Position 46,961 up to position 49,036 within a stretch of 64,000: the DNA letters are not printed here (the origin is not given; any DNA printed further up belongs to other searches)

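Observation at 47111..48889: WbpG/WbuX-type N-acetyl-sugar amidotransferase carrying an N-terminal half-glycosyltransferase domain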

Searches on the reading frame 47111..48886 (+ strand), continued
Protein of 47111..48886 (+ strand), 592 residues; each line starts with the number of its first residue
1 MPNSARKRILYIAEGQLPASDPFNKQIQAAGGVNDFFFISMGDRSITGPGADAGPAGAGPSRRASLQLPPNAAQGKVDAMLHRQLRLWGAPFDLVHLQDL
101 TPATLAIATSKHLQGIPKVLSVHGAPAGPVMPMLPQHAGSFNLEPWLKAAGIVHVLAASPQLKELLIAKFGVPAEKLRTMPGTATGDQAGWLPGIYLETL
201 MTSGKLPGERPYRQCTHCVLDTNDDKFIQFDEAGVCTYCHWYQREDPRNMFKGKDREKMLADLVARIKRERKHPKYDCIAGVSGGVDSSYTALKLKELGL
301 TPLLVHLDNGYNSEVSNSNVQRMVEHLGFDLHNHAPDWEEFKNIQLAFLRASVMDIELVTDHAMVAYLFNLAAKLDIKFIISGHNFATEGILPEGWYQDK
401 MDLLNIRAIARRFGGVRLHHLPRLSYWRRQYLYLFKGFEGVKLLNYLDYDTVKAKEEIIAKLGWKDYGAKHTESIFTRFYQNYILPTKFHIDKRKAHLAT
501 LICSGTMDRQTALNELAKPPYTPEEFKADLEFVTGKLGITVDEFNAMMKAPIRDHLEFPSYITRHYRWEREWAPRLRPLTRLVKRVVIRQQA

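Call 24: find_related_loci(query=A1, collection=genome_contigs, flank=10000)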
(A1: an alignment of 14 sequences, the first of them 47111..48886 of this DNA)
Query A1 (592 aa) in genome_contigs; peptide patterns used: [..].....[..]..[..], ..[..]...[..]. (x = any residue, [..] = any of these).
600 stretches matched a pattern (row limit reached: there are more); 311 encode a relative of the query (tblastn E <= 1e-3); the best 80 are kept; 80 distinct loci.
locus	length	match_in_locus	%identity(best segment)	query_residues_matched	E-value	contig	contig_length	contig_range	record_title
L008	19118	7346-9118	60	1-584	0e+0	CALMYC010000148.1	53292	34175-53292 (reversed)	MAG TPA_asm: uncultured Flavobacteriales bacterium isolate SRR2107173_bin.31_CONCOCT_v1.1_MAG genome assembly, contig: E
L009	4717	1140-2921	59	1-584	0e+0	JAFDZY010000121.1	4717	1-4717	MAG: Bacteroidetes bacterium isolate SZAS AMP-78 CK_MAG-79__121__length-4717, whole genome shotgun sequence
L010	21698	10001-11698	49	1-584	1e-171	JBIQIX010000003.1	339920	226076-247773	MAG: Flavobacteriales bacterium isolate mag.25f NODE_16_length_339920, whole genome shotgun sequence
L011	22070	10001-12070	60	77-584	2e-167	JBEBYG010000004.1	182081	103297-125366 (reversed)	MAG: Cryomorpha ignava isolate T2.bin.84 NODE_148_length_182081_cov_20.760853, whole genome shotgun sequence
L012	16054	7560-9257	49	1-584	3e-174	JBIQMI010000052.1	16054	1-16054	MAG: Cryomorphaceae bacterium isolate mag.29h NODE_943_length_16054, whole genome shotgun sequence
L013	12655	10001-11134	51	215-590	4e-127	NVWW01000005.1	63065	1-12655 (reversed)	MAG: Flavobacteriales bacterium isolate NORP27 Contig_source1383C_1171, whole genome shotgun sequence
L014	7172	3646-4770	51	212-585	6e-127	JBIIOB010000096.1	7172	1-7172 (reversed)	MAG: Bacteroidia bacterium isolate ME2002-09-27pf_3300034103_group1_bin113 Rohwer_bin407_scaffold_10468_c1, whole genome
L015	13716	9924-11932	51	91-586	7e-124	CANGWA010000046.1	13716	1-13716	MAG: Sphingobacteriaceae bacterium isolate RE-15aug16-229 genome assembly, contig: RE-15aug16-C6511, whole genome shotgu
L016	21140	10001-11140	49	213-591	4e-116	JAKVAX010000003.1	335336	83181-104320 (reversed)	MAG: Flavobacteriales bacterium isolate ALOHA_ZT_13 ZT-Flavobacteriales-4_3, whole genome shotgun sequence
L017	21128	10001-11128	48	209-584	3e-113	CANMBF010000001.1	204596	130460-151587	MAG: Bacteroidetes bacterium isolate ZE-17mar17-168 genome assembly, contig: ZE-17mar17-C13-p2, whole genome shotgun seq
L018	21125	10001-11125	47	212-587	2e-112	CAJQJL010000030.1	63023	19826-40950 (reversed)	MAG: uncultured Flavobacteriales bacterium isolate 0.2_20180502_Bin_72_1 genome assembly, contig: c_000000000363, whole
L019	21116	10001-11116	46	212-582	2e-111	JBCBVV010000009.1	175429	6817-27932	MAG: Bacteroidota bacterium isolate J06643_6 NODE_9_length_175429_cov_11.250177, whole genome shotgun sequence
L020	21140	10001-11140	47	207-587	4e-111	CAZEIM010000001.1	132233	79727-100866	MAG TPA_asm: uncultured Flavobacteriales bacterium isolate SRP290908_co2_162 genome assembly, contig: NODE_118_length_13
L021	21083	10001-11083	49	197-560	5e-111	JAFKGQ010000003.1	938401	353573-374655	MAG: Chitinophagaceae bacterium isolate SCN18_31_3_15_R5_B_50_32 SCN18_31_3_15_R5_B_scaffold_5, whole genome shotgun seq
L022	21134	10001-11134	46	194-560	1e-110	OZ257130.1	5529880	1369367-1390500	MAG: Chitinophagaceae bacterium isolate 8ec4399d-340d-4e93-ae7b-9c6a37c37016 genome assembly, chromosome: 1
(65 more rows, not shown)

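Call 32: find_encoding_contigs(protein=P0007, flank=10000, max_places=1)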
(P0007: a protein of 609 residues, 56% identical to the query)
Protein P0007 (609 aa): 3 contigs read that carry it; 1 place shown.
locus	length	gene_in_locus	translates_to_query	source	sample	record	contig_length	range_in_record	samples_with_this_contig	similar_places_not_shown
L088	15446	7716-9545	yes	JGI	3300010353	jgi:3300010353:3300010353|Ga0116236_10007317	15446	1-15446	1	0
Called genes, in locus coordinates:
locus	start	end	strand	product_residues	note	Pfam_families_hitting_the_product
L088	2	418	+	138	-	?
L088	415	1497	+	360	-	PF00501:AMP-binding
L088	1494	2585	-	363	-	PF01479:S4, PF00849:PseudoU_synth_2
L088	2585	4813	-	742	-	PF18962:Por_Secre_tail (weak)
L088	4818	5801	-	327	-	PF03793:PASTA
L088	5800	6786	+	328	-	PF01820:Dala_Dala_lig_N, PF02222:ATP-grasp (weak), PF02786:CPSase_L_D2 (weak), PF07478:Dala_Dala_lig_C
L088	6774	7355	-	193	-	PF01725:Ham1p_like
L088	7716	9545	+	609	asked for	-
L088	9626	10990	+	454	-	PF13692:Glyco_trans_1_4 (weak)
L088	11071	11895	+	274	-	PF01061:ABC2_membrane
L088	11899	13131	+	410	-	PF00005:ABC_tran, PF13304:AAA_21 (faint)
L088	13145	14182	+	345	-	PF01408:GFO_IDH_MocA, PF03446:NAD_binding_2 (weak), PF22725:GFO_IDH_MocA_C3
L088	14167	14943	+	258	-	PF02348:CTP_transf_3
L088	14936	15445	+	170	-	?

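Call 33: find_encoding_contigs(protein=P0016, flank=10000, max_places=1)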
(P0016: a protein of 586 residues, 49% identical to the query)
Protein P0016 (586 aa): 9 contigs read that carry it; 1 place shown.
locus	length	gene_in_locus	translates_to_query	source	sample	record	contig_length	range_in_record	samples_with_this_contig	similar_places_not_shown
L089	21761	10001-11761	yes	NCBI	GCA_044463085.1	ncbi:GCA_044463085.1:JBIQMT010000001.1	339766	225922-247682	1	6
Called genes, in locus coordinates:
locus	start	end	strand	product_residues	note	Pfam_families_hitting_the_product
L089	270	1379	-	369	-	PF01479:S4, PF00849:PseudoU_synth_2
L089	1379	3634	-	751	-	PF18962:Por_Secre_tail (weak)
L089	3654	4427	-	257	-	PF03793:PASTA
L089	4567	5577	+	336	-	PF01820:Dala_Dala_lig_N, PF02222:ATP-grasp (weak), PF02786:CPSase_L_D2 (weak), PF07478:Dala_Dala_lig_C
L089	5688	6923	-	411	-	PF02550:AcetylCoA_hydro, PF13336:AcetylCoA_hyd_C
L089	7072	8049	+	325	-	PF13469:Sulfotransfer_3 (weak)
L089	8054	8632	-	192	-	PF01725:Ham1p_like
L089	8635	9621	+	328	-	PF05575:V_cholerae_RfbT (weak), PF05050:Methyltransf_21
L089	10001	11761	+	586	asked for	-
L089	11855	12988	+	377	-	-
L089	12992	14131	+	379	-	-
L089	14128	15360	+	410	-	PF13439:Glyco_transf_4, PF13579:Glyco_trans_4_4, PF00534:Glycos_transf_1, PF13692:Glyco_trans_1_4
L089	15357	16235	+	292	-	PF00535:Glycos_transf_2, PF10111:Glyco_tranf_2_2, PF13641:Glyco_tranf_2_3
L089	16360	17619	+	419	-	PF01943:Polysacc_synt (weak), PF13440:Polysacc_synt_3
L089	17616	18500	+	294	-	PF13641:Glyco_tranf_2_3, PF00535:Glycos_transf_2, PF10111:Glyco_tranf_2_2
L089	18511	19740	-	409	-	PF13579:Glyco_trans_4_4, PF13439:Glyco_transf_4, PF13692:Glyco_trans_1_4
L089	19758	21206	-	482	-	-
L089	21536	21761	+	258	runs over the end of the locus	PF13489:Methyltransf_23, PF07021:MetW, PF13649:Methyltransf_25, PF13847:Methyltransf_31, PF08241:Methyltransf_11, PF08242:Methyltransf_12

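Call 34: search_protein_families(library=pfam, proteins=[P0074, P0009, P0007, P0016, P0018, P0002, P0111, P0099], max_evalue=0.01)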
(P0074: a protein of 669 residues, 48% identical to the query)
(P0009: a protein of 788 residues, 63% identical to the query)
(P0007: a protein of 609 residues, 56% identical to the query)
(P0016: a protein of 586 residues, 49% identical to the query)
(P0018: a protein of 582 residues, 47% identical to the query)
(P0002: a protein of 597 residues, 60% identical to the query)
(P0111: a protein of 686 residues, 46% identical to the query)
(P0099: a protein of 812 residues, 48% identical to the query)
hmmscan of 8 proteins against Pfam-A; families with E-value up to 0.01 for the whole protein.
P0074 (669 aa): 5 families
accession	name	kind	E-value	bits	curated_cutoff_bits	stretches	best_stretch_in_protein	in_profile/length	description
PF06508.19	QueC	-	2.7e-05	24.2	22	1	357-421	2-67/210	Queuosine biosynthesis protein QueC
PF02540.23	NAD_synthase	-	3.8e-05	23.4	21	1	355-416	19-82/242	NAD synthase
PF00535.33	Glycos_transf_2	-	0.0025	18.2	23.3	1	29-107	17-101/168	Glycosyl transferase family 2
PF01171.26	ATP_bind_3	-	0.0031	17.7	27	1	357-419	2-70/182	PP-loop family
PF00733.27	Asn_synthase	-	0.0043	17.2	21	1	361-462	24-125/354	Asparagine synthase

P0009 (788 aa): 6 families
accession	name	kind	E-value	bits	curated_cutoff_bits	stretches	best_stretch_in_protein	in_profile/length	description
PF00534.26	Glycos_transf_1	-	1.4e-21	77.2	26.4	1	226-357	27-157/172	Glycosyl transferases group 1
PF13692.12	Glyco_trans_1_4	-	2.1e-21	77.1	27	1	225-355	12-139/142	Glycosyl transferases group 1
PF13439.12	Glyco_transf_4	-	3.6e-13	50.3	28.5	1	77-195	52-164/170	Glycosyltransferase Family 4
PF13579.12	Glyco_trans_4_4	-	2e-07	32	29.7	1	79-195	55-157/158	Glycosyl transferase 4-like domain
PF20706.3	GT4-conflict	-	5.9e-06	25.9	26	1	138-338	121-327/385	Family 4 Glycosyltransferase in conflict systems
PF13524.12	Glyco_trans_1_2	-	0.00011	22.6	25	1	242-374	10-128/144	Glycosyl transferase-like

P0007 (609 aa): 3 families
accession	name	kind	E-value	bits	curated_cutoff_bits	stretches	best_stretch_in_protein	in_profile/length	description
PF13579.12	Glyco_trans_4_4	-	0.00013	22.8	29.7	1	88-191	65-156/158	Glycosyl transferase 4-like domain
PF13439.12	Glyco_transf_4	-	0.00045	20.7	28.5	1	78-191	61-163/170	Glycosyltransferase Family 4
PF06508.19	QueC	-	0.0045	17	22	1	292-358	3-67/210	Queuosine biosynthesis protein QueC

P0016 (586 aa): 1 family
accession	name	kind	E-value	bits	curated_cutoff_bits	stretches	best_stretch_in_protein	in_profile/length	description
PF01171.26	ATP_bind_3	-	0.0046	17.2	27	0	260-322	2-70/182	PP-loop family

P0018 (582 aa): 0 families

P0002 (597 aa): 1 family
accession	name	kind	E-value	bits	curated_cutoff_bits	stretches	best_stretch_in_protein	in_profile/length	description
PF13439.12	Glyco_transf_4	-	1.5e-06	28.8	28.5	1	29-187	15-163/170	Glycosyltransferase Family 4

P0111 (686 aa): 4 families
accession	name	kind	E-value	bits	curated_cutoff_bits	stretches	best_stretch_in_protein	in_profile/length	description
PF06508.19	QueC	-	1.1e-05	25.4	22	1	373-445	2-72/210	Queuosine biosynthesis protein QueC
PF02540.23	NAD_synthase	-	2.1e-05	24.2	21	1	371-429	19-79/242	NAD synthase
PF01171.26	ATP_bind_3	-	0.0016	18.6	27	1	373-435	2-70/182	PP-loop family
PF00733.27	Asn_synthase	-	0.0019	18.4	21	1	377-478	24-125/354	Asparagine synthase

P0099 (812 aa): 3 families
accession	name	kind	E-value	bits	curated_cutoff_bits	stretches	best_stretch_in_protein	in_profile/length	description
PF00534.26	Glycos_transf_1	-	7.4e-22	78.1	26.4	1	251-412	14-169/172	Glycosyl transferases group 1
PF13692.12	Glyco_trans_1_4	-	6.1e-18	65.9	27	1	261-395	10-137/142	Glycosyl transferases group 1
PF02540.23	NAD_synthase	-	0.0025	17.4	21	1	506-566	20-82/242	NAD synthase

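Call 44: predict_structure(alignment_id=A2)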
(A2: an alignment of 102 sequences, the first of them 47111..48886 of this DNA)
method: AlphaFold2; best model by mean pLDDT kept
length: 592 residues; sequences in the alignment: 102
mean_pLDDT: 90.6   pTM: 0.90
mean pLDDT of the five models: 90.6, 90.3, 90.2, 90.0, 89.0
residues with pLDDT >= 90: 445; 70-90: 105; 50-70: 32; < 50: 10
segments of 3 or more residues with pLDDT < 50: 1-3, 588-592
pLDDT, mean of each block of 10 residues (from residue 1): 75 83 87 91 58 57 75 85 90 95 88 95 79 64 89 96 94 96 77 95 88 97 96 98 88 89 98 98 97 99 97 95 98 97 98 96 97 98 95 94 98 96 96 94 95 96 92 92 97 97 96 95 94 98 98 97 92 85 64 34
secondary structure, 60 per line:
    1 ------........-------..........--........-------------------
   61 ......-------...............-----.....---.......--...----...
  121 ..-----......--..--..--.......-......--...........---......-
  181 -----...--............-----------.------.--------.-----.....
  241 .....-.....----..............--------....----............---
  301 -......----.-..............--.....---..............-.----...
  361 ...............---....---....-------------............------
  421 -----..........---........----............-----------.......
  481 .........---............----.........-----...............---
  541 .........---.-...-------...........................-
elements in order: E7-14 H22-31 E34-41 E61-66 H74-88 E94-98 H102-108 E118-122 H128-133 H144-150 E152-157 H160-170 E177-179 H191-202 H237-245 H247-251 H256-269 E278-281 H286-297 E302-307 H314-327 E330-334 H338-351 H358-375 E379-382 H386-389 H403-414 H426-435 E439-442 H443-446 H451-462 H475-489 H493-504 H509-517 H523-537 H541-549 H565-591

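Call 48: fold_search(model_id=the predicted structure, library=pdb)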
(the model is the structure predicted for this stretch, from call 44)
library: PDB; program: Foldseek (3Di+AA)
matches with E <= 10: 1823; with E <= 0.001: 223
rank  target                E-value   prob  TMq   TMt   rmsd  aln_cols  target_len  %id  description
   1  8wex_B                1.5e-15  1.00  0.44  0.64   5.7       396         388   19  Crystal structure of N-acetyl sugar amidotransferase from Legionella pneumophila (released 2024-05-22)
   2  8wex_A                4.7e-15  1.00  0.45  0.67   5.0       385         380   19  Crystal structure of N-acetyl sugar amidotransferase from Legionella pneumophila (released 2024-05-22)
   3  5b4f                  1.5e-06  1.00  0.19  0.36  16.3       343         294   14  Sulfur Transferase TtuA in complex with iron sulfur cluster (released 2017-05-10)
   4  5mkp                  1.8e-06  1.00  0.23  0.41  15.2       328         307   17  Non redox thiolation in transfer RNAs occuring via sulfur activation by a [4Fe-4S] cluster (released 2017-06-14)
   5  5mko_B                2.5e-06  1.00  0.22  0.40  15.2       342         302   15  [2Fe-2S] cluster containing TtuA in complex with AMP. (released 2017-06-14)
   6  5mko_A                4.1e-06  1.00  0.23  0.40  15.5       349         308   15  [2Fe-2S] cluster containing TtuA in complex with AMP. (released 2017-06-14)
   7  5ztb_A                5.4e-06  1.00  0.19  0.34  17.1       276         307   16  Structure of Sulfurtransferase (released 2019-06-12)
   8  6eji_A                5.4e-06  1.00  0.20  0.29  24.9       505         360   10  Structure of a glycosyltransferase (released 2018-02-07)
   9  1ct9_D                5.7e-06  1.00  0.22  0.26  15.3       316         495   13  CRYSTAL STRUCTURE OF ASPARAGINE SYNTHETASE B FROM ESCHERICHIA COLI (released 1999-12-15)
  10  5ztb_B                6.1e-06  1.00  0.20  0.35  16.3       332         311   15  Structure of Sulfurtransferase (released 2019-06-12)
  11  1q15_D                7.2e-06  1.00  0.19  0.23  16.1       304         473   15  Carbapenam Synthetase (released 2003-11-04)
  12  5ztb_C                8.5e-06  1.00  0.18  0.33  15.5       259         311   15  Structure of Sulfurtransferase (released 2019-06-12)
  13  1f6d_D                8.5e-06  1.00  0.21  0.31  23.1       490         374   11  THE STRUCTURE OF UDP-N-ACETYLGLUCOSAMINE 2-EPIMERASE FROM E. COLI. (released 2000-12-13)
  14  2hma                  8.9e-06  1.00  0.22  0.34   7.7       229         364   18  The Crystal Structure of tRNA (5-Methylaminomethyl-2-Thiouridylate)-Methyltransferase TrmU from Streptococcus pneumoniae (released 2006-08-08)
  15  1xng_A                9.4e-06  1.00  0.21  0.44  16.8       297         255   14  Crystal Structure of NH3-dependent NAD+ synthetase from Helicobacter pylori (released 2005-04-05)
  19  1f6d_A                1.2e-05  1.00  0.22  0.33  21.9       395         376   10  THE STRUCTURE OF UDP-N-ACETYLGLUCOSAMINE 2-EPIMERASE FROM E. COLI. (released 2000-12-13)
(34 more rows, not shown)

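Call 54: find_encoding_contigs(protein=P0015, flank=8000, max_places=1)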
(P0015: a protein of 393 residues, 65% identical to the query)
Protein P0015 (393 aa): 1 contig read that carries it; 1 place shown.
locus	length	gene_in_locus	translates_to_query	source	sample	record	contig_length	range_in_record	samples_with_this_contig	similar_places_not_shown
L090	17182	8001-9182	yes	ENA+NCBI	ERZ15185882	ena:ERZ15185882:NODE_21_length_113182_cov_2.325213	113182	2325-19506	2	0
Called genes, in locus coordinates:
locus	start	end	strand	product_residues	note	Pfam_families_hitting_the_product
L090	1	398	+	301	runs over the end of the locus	PF00149:Metallophos, PF12850:Metallophos_2 (weak)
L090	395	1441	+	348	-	PF13528:Glyco_trans_1_3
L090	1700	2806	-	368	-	PF01479:S4, PF00849:PseudoU_synth_2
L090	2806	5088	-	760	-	PF18962:Por_Secre_tail (weak)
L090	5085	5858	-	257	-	PF03793:PASTA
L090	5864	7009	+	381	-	PF01820:Dala_Dala_lig_N, PF02222:ATP-grasp (weak), PF07478:Dala_Dala_lig_C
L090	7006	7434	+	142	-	-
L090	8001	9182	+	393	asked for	-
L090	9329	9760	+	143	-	-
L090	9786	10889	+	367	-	-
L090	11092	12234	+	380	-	-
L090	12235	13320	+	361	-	PF01757:Acyl_transf_3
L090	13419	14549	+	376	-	PF13579:Glyco_trans_4_4, PF13439:Glyco_transf_4, PF00534:Glycos_transf_1, PF13692:Glyco_trans_1_4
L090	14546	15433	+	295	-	PF00535:Glycos_transf_2, PF10111:Glyco_tranf_2_2, PF13641:Glyco_tranf_2_3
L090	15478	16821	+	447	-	PF01943:Polysacc_synt, PF13440:Polysacc_synt_3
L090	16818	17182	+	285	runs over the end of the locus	PF13641:Glyco_tranf_2_3, PF00535:Glycos_transf_2, PF10111:Glyco_tranf_2_2 (weak)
